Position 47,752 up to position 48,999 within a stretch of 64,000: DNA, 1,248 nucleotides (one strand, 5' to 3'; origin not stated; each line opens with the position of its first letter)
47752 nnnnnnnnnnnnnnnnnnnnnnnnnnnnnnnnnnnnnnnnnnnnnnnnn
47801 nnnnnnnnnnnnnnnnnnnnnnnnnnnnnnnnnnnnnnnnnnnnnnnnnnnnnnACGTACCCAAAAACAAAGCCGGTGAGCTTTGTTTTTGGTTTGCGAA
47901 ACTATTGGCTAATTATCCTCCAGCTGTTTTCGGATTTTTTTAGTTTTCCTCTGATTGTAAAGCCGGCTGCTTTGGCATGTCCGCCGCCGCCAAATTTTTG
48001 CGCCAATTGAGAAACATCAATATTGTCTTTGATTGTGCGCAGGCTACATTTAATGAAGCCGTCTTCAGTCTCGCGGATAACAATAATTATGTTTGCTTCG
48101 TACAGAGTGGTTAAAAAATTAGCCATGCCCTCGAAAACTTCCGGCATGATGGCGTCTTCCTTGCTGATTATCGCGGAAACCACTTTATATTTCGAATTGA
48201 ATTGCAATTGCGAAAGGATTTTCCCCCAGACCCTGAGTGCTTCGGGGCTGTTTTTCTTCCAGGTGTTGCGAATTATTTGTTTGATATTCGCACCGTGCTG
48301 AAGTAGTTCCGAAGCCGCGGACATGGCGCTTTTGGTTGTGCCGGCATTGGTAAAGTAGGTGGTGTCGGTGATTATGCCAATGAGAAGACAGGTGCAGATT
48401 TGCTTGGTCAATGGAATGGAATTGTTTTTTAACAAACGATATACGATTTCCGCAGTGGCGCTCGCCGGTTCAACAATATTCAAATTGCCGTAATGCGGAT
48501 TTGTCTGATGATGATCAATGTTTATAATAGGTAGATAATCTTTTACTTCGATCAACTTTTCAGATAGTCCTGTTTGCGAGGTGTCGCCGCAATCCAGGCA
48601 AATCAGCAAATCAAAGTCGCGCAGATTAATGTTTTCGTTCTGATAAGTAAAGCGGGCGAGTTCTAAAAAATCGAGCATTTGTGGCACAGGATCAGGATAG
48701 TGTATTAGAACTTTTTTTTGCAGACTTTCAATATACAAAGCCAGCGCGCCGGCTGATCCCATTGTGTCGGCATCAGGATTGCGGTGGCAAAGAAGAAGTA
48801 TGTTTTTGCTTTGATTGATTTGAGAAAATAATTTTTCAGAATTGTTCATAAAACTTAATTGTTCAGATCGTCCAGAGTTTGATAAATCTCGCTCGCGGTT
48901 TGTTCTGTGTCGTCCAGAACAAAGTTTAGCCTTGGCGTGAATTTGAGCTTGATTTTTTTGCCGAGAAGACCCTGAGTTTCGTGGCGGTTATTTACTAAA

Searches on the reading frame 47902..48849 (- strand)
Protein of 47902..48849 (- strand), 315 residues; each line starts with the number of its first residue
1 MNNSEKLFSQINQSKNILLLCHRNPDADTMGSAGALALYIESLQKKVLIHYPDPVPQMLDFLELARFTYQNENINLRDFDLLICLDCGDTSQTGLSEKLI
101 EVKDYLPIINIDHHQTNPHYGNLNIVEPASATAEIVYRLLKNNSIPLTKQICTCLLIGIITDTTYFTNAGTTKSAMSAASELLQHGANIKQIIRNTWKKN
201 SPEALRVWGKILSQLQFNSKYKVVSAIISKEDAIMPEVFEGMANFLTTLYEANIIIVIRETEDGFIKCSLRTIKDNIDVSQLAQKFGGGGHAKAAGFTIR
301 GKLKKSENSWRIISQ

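Call 8: search_protein_families(library=pfam, proteins=[window:47902-48849:-], max_evalue=0.01)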
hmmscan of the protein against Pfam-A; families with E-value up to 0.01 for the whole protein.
window:47902-48849:- (315 aa): 2 families
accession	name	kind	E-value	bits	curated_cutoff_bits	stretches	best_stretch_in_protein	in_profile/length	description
PF01368.27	DHH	-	7.5e-20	71.9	28.1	1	16-159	1-125/125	DHH family, N-terminal domain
PF02272.25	DHHA1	-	2.6e-12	47.5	25.9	1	226-302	4-86/102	DHHA1 domain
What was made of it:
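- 47902..48849 (-): DHH/DHHA1 phosphoesterase gene. In relatives this is the direct neighbour of gyrA, so it marks the right side of the insertion. Call 8.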

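Call 66: find_encoding_contigs(protein=window:47902-48849:-, flank=5000, max_places=10)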
Protein window:47902-48849:- (315 aa): 12 contigs read that carry it; 8 places shown.
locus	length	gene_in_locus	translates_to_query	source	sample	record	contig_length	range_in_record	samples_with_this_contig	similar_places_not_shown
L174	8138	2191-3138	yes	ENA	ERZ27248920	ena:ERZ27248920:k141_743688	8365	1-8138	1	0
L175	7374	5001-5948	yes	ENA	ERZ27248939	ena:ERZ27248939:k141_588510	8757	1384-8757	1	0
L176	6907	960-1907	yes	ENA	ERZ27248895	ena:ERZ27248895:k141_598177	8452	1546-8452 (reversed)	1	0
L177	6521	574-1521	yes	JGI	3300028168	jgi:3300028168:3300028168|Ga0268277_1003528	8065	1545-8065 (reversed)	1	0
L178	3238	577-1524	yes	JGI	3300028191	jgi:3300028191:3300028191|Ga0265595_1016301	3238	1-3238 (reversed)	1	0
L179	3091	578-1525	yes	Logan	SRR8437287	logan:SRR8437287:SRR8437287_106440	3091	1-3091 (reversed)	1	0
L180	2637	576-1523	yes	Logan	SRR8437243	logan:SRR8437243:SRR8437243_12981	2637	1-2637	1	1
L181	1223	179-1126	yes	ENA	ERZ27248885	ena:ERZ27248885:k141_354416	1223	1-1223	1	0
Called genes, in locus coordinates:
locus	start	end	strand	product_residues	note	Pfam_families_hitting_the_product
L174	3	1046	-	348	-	?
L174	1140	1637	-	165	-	-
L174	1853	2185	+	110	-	PF02033:RBFA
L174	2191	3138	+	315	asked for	PF01368:DHH, PF02272:DHHA1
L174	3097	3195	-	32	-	-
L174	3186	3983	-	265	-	PF01978:TrmB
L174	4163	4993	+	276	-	-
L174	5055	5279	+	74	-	-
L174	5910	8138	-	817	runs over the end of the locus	?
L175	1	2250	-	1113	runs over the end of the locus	PF04563:RNA_pol_Rpb2_1, PF04561:RNA_pol_Rpb2_2, PF04565:RNA_pol_Rpb2_3, PF10385:RNA_pol_Rpb2_45 (weak), PF00562:RNA_pol_Rpb2_6, PF04560:RNA_pol_Rpb2_7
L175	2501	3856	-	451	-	PF08245:Mur_ligase_M, PF02875:Mur_ligase_C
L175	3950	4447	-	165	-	-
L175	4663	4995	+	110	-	PF02033:RBFA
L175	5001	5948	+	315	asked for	PF01368:DHH, PF02272:DHHA1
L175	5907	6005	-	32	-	-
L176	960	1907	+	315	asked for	PF01368:DHH, PF02272:DHHA1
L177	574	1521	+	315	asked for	PF01368:DHH, PF02272:DHHA1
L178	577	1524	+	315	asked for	PF01368:DHH, PF02272:DHHA1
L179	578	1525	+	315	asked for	PF01368:DHH, PF02272:DHHA1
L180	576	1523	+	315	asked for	PF01368:DHH, PF02272:DHHA1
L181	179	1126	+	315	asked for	PF01368:DHH, PF02272:DHHA1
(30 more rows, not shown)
